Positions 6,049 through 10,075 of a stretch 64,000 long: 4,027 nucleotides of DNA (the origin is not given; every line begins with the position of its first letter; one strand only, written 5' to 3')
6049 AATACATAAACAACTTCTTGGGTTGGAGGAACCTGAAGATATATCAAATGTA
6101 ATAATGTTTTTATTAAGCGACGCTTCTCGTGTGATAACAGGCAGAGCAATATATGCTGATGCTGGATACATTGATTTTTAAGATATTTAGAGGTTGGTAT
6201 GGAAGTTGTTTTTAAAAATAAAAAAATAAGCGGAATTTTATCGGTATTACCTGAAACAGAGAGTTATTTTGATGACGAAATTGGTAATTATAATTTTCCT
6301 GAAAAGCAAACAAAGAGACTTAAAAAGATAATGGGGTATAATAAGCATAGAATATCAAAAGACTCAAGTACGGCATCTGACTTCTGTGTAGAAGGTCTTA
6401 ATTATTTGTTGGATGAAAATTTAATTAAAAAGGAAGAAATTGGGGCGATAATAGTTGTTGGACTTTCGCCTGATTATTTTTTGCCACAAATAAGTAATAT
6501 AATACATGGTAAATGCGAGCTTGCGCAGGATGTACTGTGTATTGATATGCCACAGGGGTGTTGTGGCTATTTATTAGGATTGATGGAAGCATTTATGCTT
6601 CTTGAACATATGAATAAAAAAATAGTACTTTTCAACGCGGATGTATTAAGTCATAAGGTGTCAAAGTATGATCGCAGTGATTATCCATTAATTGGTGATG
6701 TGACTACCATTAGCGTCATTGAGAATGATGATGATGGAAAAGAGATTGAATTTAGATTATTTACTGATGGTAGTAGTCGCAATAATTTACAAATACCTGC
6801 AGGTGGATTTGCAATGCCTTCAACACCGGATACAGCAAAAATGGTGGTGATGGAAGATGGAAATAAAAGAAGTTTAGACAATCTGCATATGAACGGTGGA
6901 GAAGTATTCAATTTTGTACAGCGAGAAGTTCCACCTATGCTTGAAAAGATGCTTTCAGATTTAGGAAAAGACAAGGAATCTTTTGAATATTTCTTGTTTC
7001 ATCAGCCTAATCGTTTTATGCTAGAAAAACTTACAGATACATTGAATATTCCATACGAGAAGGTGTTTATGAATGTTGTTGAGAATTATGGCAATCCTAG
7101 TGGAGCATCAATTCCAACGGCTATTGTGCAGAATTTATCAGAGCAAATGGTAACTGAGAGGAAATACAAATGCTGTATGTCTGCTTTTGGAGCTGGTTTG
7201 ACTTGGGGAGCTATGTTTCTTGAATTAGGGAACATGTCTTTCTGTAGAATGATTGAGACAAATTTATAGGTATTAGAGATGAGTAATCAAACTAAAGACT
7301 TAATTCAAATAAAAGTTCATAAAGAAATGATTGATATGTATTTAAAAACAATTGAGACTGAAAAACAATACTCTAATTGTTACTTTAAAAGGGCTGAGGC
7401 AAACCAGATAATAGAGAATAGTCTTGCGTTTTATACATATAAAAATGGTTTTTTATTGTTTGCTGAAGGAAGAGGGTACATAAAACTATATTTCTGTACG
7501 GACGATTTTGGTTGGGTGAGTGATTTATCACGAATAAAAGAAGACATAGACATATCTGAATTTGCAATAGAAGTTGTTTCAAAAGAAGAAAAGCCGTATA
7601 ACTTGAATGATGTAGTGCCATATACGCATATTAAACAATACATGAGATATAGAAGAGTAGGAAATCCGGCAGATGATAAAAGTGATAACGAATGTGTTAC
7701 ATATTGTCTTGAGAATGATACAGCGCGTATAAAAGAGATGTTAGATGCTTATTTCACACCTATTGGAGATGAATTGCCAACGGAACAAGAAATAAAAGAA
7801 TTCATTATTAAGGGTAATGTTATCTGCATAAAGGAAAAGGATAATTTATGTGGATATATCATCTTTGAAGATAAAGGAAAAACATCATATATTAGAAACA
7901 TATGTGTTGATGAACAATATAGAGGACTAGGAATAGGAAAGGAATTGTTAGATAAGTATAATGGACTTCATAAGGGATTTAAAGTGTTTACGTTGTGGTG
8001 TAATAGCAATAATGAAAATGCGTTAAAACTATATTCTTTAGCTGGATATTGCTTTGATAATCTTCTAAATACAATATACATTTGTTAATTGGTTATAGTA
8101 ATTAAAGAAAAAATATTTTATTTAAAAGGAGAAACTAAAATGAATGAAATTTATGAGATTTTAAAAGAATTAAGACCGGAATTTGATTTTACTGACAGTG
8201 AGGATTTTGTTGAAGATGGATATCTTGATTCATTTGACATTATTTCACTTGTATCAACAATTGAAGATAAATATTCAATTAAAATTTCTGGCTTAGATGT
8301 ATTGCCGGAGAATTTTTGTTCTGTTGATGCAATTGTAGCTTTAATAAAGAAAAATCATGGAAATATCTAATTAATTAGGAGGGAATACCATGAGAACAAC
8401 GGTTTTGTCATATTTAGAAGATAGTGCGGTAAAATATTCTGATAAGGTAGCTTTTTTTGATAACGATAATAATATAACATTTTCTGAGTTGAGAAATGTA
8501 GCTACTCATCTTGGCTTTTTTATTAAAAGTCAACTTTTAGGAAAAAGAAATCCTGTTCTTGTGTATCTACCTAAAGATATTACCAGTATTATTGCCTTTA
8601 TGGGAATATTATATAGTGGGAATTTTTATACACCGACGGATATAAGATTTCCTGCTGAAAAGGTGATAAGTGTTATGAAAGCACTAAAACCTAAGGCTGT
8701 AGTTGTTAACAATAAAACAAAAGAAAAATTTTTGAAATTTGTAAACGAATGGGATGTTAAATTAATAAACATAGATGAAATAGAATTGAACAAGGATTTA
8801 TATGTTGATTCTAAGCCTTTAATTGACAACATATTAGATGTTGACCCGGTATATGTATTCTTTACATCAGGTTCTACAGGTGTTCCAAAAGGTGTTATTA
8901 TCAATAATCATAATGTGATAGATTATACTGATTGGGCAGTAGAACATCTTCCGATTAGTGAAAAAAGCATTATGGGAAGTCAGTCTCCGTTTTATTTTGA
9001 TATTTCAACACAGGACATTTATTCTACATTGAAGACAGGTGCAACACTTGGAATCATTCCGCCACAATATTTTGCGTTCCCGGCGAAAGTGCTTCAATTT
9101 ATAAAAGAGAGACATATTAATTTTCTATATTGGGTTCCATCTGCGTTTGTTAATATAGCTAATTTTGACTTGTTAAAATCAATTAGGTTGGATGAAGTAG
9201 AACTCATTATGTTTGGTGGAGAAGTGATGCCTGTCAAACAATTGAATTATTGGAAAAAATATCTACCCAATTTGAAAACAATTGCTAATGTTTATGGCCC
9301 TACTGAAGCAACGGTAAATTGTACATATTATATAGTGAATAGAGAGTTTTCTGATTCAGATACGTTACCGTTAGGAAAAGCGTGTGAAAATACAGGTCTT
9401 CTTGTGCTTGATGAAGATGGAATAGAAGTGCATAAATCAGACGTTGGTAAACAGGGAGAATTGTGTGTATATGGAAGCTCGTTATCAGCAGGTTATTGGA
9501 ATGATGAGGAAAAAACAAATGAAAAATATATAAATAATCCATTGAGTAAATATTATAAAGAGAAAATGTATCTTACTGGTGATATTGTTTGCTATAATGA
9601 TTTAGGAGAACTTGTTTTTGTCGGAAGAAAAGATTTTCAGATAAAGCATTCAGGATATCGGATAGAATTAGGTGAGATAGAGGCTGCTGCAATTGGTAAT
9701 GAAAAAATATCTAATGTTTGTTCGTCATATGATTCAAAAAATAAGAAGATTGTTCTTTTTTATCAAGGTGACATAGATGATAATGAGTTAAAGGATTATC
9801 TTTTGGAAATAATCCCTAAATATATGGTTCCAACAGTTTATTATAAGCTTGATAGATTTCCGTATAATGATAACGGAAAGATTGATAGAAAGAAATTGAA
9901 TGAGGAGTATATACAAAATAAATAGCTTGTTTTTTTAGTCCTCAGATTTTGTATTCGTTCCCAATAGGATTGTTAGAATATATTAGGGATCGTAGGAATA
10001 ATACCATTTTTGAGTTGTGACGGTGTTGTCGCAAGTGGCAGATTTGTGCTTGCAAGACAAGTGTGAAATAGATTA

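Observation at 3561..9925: Carrier-protein-dependent acyl plus aminoacyl tailoring cassette wired into a flagellin pseudaminic-acid pathway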

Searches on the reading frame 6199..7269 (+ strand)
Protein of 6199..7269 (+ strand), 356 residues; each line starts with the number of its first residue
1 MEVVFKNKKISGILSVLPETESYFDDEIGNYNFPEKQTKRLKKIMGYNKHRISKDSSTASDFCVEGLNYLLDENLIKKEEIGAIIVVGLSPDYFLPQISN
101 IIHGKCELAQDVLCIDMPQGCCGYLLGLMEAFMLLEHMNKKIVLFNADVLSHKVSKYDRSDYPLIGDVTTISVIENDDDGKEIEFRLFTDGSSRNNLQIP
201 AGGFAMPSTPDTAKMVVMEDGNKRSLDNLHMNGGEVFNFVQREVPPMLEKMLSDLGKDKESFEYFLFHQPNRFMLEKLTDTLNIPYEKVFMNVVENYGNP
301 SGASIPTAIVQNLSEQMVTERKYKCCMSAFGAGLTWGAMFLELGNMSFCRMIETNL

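Call 6: search_protein_families(library=pfam, proteins=[window:6199-7269:+], max_evalue=0.01)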
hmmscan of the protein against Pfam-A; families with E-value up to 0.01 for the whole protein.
window:6199-7269:+ (356 aa): 2 families
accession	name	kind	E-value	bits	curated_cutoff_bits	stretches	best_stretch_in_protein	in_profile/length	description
PF08541.16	ACP_syn_III_C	-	4.2e-20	72.1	26.6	1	255-342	4-89/90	3-Oxoacyl-[acyl-carrier-protein (ACP)] synthase III C terminal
PF08545.16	ACP_syn_III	-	4.1e-05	23.8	24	1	115-191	1-80/80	3-Oxoacyl-[acyl-carrier-protein (ACP)] synthase III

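Call 7: search_protein_families(library=ncbifam, proteins=[window:6199-7269:+], max_evalue=0.01)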
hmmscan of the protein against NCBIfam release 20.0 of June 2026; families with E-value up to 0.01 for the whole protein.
window:6199-7269:+ (356 aa): 12 families
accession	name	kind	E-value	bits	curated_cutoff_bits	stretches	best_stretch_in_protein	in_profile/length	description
NF009519.0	PRK12880.1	equivalog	1.1e-61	209.2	436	1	1-346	1-341/353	beta-ketoacyl-ACP synthase III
NF006829.0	PRK09352.1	subfamily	6.2e-46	156.8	249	1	45-343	39-321/322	beta-ketoacyl-ACP synthase 3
TIGR00747.1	fabH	subfamily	1e-39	136.6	292.1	1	43-341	35-320/322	beta-ketoacyl-ACP synthase III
NF004623.0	PRK05963.1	equivalog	4.8e-28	98.4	437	1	42-341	37-326/328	beta-ketoacyl-ACP synthase III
NF005541.0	PRK07204.1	equivalog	9.8e-23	81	402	1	9-342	6-328/329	beta-ketoacyl-ACP synthase III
NF005703.0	PRK07515.1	equivalog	3.8e-17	62.2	304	1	48-341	85-370/373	beta-ketoacyl-ACP synthase III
NF006720.0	PRK09258.1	equivalog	1.8e-14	53.8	285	2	37-136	39-138/338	3-oxoacyl-ACP synthase III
NF005308.0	PRK06840.1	equivalog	7.6e-10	38.3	315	1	42-346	36-338/339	3-oxoacyl-ACP synthase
NF003274.0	PRK04262.1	equivalog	8.1e-10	38.2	244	1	248-333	215-298/347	hydroxymethylglutaryl-CoA synthase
NF053539.1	resorcinol_DarB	exception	3.2e-06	26.5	550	0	54-142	58-144/377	dialkylresorcinol biosynthesis protein DarB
NF005293.2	PRK06816.1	subfamily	1.2e-05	24.6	450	0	241-308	271-342/378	StlD/DarB family beta-ketosynthase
TIGR00748.1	HMG_CoA_syn_Arc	equivalog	6.5e-05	22.3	353.35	1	249-322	215-289/345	hydroxymethylglutaryl-CoA synthase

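Call 14: search_solved_structures(query=window:6199-7269:+, max_evalue=1e-10)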
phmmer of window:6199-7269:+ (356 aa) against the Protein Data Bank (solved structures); distinct sequences matched with E-value up to 1e-10: 32.
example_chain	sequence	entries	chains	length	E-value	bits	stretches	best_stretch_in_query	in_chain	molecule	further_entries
4efi_A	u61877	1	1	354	8.3e-47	163.1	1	6-354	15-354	3-oxoacyl-(Acyl-carrier protein) synthase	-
3gwa_A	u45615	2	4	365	1.7e-36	129.2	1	26-339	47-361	3-oxoacyl-(Acyl-carrier-protein) synthase III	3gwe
2ebd_A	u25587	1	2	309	3.4e-26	95.4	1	229-341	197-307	3-oxoacyl-[acyl-carrier-protein] synthase 3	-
8vd9_A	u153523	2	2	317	4.9e-26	94.9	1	230-344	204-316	Beta-ketoacyl-[acyl-carrier-protein] synthase III 1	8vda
1ub7_A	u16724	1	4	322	4.2e-25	91.8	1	46-344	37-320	3-oxoacyl-[acyl-carrier protein] synthase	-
3il6_A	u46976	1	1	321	4.4e-22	81.8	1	46-342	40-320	3-oxoacyl-[acyl-carrier-protein] synthase 3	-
3il5_A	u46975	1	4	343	5.1e-22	81.6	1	45-343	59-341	3-oxoacyl-[acyl-carrier-protein] synthase 3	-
1zow_A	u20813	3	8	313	2e-21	79.7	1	227-344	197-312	3-oxoacyl-[acyl-carrier-protein] synthase III | 3-oxoacyl-[acyl-carrier-protein] synthase 3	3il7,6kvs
3il4_A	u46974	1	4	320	2.1e-21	79.6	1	45-342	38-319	3-oxoacyl-[acyl-carrier-protein] synthase 3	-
5bqs_A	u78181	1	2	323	4.4e-21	78.6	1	45-341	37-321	3-oxoacyl-[acyl-carrier-protein] synthase 3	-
4ryb_A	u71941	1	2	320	2.1e-20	76.3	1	9-342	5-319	3-oxoacyl-[acyl-carrier-protein] synthase 3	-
4wzu_A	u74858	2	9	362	3.5e-20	75.6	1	46-344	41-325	3-oxoacyl-[acyl-carrier-protein] synthase 3 protein 2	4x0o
4x9k_A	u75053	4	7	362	6.2e-19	71.5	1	46-344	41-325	3-oxoacyl-[acyl-carrier-protein] synthase 3 protein 2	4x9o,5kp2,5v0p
8vdb_A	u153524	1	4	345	4.3e-18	68.7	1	45-344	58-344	Beta-ketoacyl-[acyl-carrier-protein] synthase III 2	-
2x3e_A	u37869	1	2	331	1.2e-17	67.2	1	79-341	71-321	3-OXOACYL-[ACYL-CARRIER-PROTEIN] SYNTHASE 3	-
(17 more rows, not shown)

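Call 79: search_dna_similar(query=window:6199-7269:+, collection=plasmids, mode=protein, max_rows=25, max_evalue=1e-20)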
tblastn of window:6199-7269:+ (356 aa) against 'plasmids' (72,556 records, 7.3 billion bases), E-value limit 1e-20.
Records with a match: 48; places in all: 58; records where one place covers at least 80% of the query: 48.
Best place of each record, by identity: 60-80% 1; <60% 47.
By first word of the organism name: Azospirillum 19; Loigolactobacillus 5; Streptomyces 4; Parabacteroides 2; Deinococcus 2; Pediococcus 2; Bacteroides 2; Paenibacillus 1; Burkholderia 1; Ralstonia 1; and 9 more.
By predicted mobility (MOB-suite, as given by PLSDB): non-mobilizable 34; mobilizable 14.
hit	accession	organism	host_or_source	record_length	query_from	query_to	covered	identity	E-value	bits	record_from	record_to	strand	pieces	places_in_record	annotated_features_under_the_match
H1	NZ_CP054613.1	Paenibacillus cellulosilyticus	cell culture,soil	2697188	1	352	99%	60.2%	7e-144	456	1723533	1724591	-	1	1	none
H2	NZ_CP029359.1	Azospirillum thermophilum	cell culture,hot spring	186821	1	353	99%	30.9%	9e-48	180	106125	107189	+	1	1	ketoacyl-ACP synthase III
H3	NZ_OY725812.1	Parabacteroides distasonis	-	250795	7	353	97%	29.8%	1e-41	162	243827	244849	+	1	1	ketoacyl-ACP synthase III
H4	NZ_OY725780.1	Parabacteroides distasonis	-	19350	5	346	96%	29.7%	3e-41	161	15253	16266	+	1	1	ketoacyl-ACP synthase III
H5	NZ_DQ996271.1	Burkholderia glumae BGR1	-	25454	2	353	92%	30.9%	1e-38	186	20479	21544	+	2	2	none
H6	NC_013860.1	Azospirillum sp. B510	-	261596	1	346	97%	29.3%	1e-46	177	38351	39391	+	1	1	ketoacyl-ACP synthase III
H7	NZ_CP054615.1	Azospirillum oryzae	cell culture,soil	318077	1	346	97%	29.3%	2e-45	173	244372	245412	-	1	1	ketoacyl-ACP synthase III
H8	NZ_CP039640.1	Azospirillum sp. TSH100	soil,soil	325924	1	346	97%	29.3%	4e-46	175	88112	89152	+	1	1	ketoacyl-ACP synthase III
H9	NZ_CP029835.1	Azospirillum ramasamyi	single cell,Cow dung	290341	1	346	97%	29.1%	7e-46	174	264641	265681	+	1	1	ketoacyl-ACP synthase III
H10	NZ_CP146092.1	Ralstonia sp. RRA.1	-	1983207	5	342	95%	29.7%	9e-43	166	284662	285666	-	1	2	none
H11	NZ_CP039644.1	Azospirillum sp. TSA2s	Soil,rice paddy soil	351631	1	346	97%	28.8%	6e-46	175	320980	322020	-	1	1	ketoacyl-ACP synthase III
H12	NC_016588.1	Azospirillum lipoferum 4B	-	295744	1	346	97%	28.8%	1e-45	174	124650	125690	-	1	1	ketoacyl-ACP synthase III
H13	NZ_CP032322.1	Azospirillum argentinense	soil sample,Agricultural field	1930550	1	344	97%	28.9%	3e-40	158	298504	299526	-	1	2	record has no annotation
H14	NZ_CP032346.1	Azospirillum brasilense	soil sample,Agricultural field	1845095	1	344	97%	28.9%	4e-40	158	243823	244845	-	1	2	record has no annotation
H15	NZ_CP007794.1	Azospirillum argentinense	Triticum aestivum L.,Root,wheat ...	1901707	1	344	97%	28.6%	5e-40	157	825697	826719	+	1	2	record has no annotation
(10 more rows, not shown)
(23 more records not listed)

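Call 80: get_annotated_region(hit=H1, flank=14000)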
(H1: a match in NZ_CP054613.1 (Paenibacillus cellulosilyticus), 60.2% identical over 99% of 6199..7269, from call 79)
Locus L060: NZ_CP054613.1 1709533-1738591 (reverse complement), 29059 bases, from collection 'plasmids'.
description: Paenibacillus cellulosilyticus strain KACC 14175 plasmid unnamed4, complete sequence
organism: Paenibacillus cellulosilyticus (NCBI taxid 375489)
taxonomy: Bacteria; Bacillota; Bacilli; Bacillales; Paenibacillaceae; Paenibacillus; Paenibacillus cellulosilyticus
host: -; source: cell culture,soil; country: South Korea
typing (MOB-suite, as given by PLSDB): non-mobilizable
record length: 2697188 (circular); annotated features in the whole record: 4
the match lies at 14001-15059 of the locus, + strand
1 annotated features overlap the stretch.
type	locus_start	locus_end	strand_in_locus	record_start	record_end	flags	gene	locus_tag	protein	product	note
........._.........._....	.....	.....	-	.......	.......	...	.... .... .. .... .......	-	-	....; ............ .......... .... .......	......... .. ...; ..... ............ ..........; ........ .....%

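Call 83: search_protein_families(library=pfam, proteins=[L060:518-3769:+, L060:3766-4878:+, L060:5249-7768:+, L060:8016-9092:+, L060:12969-13781:+, L060:15842-16771:+, L060:16913-18049:+, L060:18431-19669:+, L060:19694-20479:+, L060:20551-21774:+], max_evalue=0.0001)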
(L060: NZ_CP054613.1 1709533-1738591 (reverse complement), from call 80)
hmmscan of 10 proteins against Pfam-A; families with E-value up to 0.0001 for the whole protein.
L060:518-3769:+ (1083 aa): 1 family
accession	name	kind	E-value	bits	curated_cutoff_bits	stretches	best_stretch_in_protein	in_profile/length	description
PF00702.32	Hydrolase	-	2.2e-06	28.7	26.4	0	17-206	1-188/191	haloacid dehalogenase-like hydrolase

L060:3766-4878:+ (370 aa): 1 family
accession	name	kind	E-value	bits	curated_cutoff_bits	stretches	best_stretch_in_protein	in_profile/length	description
PF05050.19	Methyltransf_21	-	5e-13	50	22.7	1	218-345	20-167/173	Methyltransferase FkbM domain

L060:5249-7768:+ (839 aa): 7 families
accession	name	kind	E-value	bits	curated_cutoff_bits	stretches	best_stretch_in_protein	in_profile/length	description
PF07517.20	SecA_DEAD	-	3.4e-133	443.8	24.6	1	8-385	2-290/290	SecA DEAD-like domain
PF21090.3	P-loop_SecA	-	3.4e-78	262.4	27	2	402-502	3-103/205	SecA P-loop domain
PF07516.18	SecA_SW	-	9.8e-73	244.9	26.7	1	571-780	1-199/200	SecA Wing and Scaffold domain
PF01043.26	SecA_PP_bind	-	6.6e-45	152.7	23.5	1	232-341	1-110/110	SecA preprotein cross-linking domain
PF02810.21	SEC-C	-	5.3e-10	39.4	20.4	1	820-838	1-19/19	SEC-C motif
PF00270.35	DEAD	-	3.8e-05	23.9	26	0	101-219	19-133/167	DEAD/DEAH box helicase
PF00271.37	Helicase_C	-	5.5e-05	23.8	23.5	0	417-533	2-110/110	Helicase conserved C-terminal domain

L060:8016-9092:+ (358 aa): 2 families
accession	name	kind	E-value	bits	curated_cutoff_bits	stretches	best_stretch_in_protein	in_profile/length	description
PF03462.23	PCRF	-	3.4e-61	206.9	24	1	21-208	3-193/194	PCRF domain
PF00472.26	RF-1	-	8.3e-46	155.1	35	1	217-327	1-116/116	RF-1 domain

L060:12969-13781:+ (270 aa): 5 families
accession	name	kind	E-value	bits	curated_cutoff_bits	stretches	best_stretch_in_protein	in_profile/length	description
PF00583.31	Acetyltransf_1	-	9.8e-11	42.4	20.7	1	144-252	3-116/116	Acetyltransferase (GNAT) family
PF13673.13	Acetyltransf_10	-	2.7e-09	37.5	23.6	1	163-254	19-109/128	Acetyltransferase (GNAT) domain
PF13508.13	Acetyltransf_7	-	2.5e-08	34.6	27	1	175-253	4-83/84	Acetyltransferase (GNAT) domain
PF14542.12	Acetyltransf_CG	-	1.2e-05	25.8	30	1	181-227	8-54/80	GCN5-related N-acetyl-transferase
PF17013.11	Acetyltransf_15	-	2e-05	24.5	35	1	194-228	69-103/210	Putative acetyl-transferase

L060:15842-16771:+ (309 aa): 2 families
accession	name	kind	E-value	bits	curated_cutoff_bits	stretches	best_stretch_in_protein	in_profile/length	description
PF02588.21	YitT_membrane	-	5.1e-68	228.9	24.3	1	43-243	4-204/205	Uncharacterised 5xTM membrane BCR, YitT family COG1284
PF10035.14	DUF2179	-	6e-21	74.5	22.8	1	249-303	1-55/55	Uncharacterized protein conserved in bacteria (DUF2179)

L060:16913-18049:+ (378 aa): 3 families
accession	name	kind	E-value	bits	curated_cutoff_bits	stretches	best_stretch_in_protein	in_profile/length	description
PF22698.1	Semialdhyde_dhC_1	-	2.7e-64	216.4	27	1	182-346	1-165/165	Semialdehyde dehydrogenase, dimerisation domain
PF01118.30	Semialdhyde_dh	-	1.3e-29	103.4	26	1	35-172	1-119/121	Semialdehyde dehydrogenase, NAD binding domain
PF02774.23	Semialdhyde_dhC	-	6.8e-28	98.5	26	1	192-349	2-184/184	Semialdehyde dehydrogenase, dimerisation domain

L060:18431-19669:+ (412 aa): 1 family
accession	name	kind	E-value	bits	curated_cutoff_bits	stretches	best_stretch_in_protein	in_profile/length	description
PF01960.23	ArgJ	-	3e-149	497.3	32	1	25-412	2-377/377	ArgJ family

L060:19694-20479:+ (261 aa): 1 family
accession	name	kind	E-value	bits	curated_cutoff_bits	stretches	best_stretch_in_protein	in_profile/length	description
PF00696.33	AA_kinase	-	6.9e-46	157.3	24.9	1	4-238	2-233/234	Amino acid kinase family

L060:20551-21774:+ (407 aa): 3 families
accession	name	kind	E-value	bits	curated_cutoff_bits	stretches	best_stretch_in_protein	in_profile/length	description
PF00202.27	Aminotran_3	-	2.3e-126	422.2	30.5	1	32-402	10-402/403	Aminotransferase class-III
PF00266.25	Aminotran_5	-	7.6e-07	28.9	21.5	1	94-240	50-182/371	Aminotransferase class-V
PF00155.27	Aminotran_1_2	-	3.7e-06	26.8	19.7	1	181-335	128-294/361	Aminotransferase class I and II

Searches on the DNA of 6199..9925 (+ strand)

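Call 84: search_dna_similar(query=window:6199-9925:+, collection=ecoli_genomes, mode=distant, max_evalue=0.001, max_rows=15)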
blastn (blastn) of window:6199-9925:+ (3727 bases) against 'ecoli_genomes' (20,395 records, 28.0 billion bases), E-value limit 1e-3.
No match.
